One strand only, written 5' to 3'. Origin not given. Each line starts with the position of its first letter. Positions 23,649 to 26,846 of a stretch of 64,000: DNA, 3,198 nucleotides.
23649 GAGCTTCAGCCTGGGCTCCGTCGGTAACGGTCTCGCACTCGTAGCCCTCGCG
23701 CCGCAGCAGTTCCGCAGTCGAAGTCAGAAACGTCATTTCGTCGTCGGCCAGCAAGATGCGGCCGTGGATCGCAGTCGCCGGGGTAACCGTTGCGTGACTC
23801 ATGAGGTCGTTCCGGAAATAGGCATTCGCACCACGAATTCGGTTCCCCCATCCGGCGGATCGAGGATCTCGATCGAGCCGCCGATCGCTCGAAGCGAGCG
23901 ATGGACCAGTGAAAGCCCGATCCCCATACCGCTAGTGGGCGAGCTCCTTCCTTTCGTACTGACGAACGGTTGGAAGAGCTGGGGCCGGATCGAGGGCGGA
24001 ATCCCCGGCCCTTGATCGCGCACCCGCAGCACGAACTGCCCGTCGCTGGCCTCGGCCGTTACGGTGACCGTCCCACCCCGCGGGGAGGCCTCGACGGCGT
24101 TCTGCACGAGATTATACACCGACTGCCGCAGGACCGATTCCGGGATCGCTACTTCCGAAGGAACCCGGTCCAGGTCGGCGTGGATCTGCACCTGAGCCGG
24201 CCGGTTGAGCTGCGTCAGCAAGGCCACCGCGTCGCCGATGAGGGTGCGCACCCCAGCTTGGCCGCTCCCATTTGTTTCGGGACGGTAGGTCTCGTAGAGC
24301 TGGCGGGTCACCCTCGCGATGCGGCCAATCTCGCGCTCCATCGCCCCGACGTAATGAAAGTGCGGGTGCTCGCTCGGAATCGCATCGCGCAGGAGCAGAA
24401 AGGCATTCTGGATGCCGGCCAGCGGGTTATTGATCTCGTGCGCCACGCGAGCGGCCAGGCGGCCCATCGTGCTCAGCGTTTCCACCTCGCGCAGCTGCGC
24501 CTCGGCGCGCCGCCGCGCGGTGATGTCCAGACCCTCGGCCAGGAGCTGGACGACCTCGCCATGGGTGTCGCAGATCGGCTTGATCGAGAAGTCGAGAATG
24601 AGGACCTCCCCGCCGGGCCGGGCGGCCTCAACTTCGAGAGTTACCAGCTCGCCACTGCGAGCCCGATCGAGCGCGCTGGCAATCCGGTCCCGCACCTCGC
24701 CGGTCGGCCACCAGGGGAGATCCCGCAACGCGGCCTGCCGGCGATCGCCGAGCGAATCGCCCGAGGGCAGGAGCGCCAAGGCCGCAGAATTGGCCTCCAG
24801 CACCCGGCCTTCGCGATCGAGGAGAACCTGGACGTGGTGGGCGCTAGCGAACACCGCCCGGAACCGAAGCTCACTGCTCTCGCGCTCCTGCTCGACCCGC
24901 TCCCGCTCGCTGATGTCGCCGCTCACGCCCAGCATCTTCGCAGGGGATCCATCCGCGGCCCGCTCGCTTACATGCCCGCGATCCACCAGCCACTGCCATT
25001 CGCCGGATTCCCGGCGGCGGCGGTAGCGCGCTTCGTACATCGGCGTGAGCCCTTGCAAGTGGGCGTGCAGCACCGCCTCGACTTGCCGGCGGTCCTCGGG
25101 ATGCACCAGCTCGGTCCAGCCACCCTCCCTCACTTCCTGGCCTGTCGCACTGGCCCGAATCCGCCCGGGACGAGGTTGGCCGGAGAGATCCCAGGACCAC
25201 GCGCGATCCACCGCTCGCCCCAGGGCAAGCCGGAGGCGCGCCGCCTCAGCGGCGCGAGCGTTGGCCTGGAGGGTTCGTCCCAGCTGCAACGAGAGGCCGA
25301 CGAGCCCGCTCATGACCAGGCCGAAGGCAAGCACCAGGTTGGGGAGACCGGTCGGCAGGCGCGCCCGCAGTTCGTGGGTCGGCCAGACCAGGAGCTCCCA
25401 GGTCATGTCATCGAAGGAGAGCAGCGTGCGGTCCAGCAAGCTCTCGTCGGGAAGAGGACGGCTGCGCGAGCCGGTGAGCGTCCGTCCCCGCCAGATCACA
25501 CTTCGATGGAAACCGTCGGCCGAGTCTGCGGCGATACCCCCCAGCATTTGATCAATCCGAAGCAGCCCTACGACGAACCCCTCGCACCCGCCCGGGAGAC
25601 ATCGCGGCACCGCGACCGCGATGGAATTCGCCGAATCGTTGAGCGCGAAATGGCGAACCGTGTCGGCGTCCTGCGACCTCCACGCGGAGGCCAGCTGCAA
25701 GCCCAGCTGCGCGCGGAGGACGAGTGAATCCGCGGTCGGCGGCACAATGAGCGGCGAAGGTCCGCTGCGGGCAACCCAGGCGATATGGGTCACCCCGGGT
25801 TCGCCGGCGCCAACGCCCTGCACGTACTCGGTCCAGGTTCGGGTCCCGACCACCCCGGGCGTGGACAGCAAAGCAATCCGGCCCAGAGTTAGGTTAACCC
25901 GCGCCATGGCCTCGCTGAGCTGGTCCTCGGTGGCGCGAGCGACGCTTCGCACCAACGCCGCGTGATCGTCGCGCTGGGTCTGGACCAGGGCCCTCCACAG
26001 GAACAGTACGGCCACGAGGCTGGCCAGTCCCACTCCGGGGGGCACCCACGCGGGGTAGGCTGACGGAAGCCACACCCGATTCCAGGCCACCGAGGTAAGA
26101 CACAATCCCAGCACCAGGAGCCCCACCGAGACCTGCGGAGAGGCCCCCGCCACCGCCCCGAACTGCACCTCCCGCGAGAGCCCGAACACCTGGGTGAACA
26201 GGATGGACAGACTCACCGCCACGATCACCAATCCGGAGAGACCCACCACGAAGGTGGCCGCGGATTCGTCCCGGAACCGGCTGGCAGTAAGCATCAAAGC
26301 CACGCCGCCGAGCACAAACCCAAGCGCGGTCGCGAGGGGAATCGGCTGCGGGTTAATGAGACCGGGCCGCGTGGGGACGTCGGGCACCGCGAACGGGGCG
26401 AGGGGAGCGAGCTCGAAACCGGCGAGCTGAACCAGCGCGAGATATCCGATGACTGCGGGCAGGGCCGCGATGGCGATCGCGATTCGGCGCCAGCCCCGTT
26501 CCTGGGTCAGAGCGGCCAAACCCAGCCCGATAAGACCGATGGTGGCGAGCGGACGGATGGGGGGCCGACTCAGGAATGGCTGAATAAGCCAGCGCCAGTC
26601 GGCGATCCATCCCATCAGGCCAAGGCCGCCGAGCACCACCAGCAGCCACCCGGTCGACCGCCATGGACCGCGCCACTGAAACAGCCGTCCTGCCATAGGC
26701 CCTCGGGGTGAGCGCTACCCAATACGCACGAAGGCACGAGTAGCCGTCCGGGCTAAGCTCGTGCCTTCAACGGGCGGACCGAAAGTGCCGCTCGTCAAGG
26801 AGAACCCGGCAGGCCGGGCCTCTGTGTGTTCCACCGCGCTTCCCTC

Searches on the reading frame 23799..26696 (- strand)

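Call 24: search_protein_families(library=pfam, proteins=[window:23799-26696:-], max_evalue=0.001)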
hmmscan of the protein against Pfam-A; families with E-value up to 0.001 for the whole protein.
window:23799-26696:- (965 aa): 8 families
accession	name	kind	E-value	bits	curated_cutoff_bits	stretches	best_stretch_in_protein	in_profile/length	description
PF02518.31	HATPase_c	-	1.4e-25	90.3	26.4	1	855-960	5-109/111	Histidine kinase-, DNA gyrase B-, and HSP90-like ATPase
PF08447.18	PAS_3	-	1.4e-16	61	25.6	1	520-591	17-88/89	PAS fold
PF08448.16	PAS_4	-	8.7e-11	42.5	23.1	1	625-730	10-110/110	PAS fold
PF00512.31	HisKA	-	4.1e-08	33.6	26.9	1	744-807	2-64/66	His Kinase A (phospho-acceptor) domain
PF10090.15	HPTransfase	-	2.9e-06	27.5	22.9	1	847-901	24-77/123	Histidine phosphotransferase C-terminal domain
PF13581.12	HATPase_c_2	-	7.8e-06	26.4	27.4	1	862-928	38-104/127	Histidine kinase-like ATPase domain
PF13426.13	PAS_9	-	0.00028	21.6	27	0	625-726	6-102/103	PAS domain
PF13188.13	PAS_8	-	0.00057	20.1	21.8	0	611-650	2-44/65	PAS domain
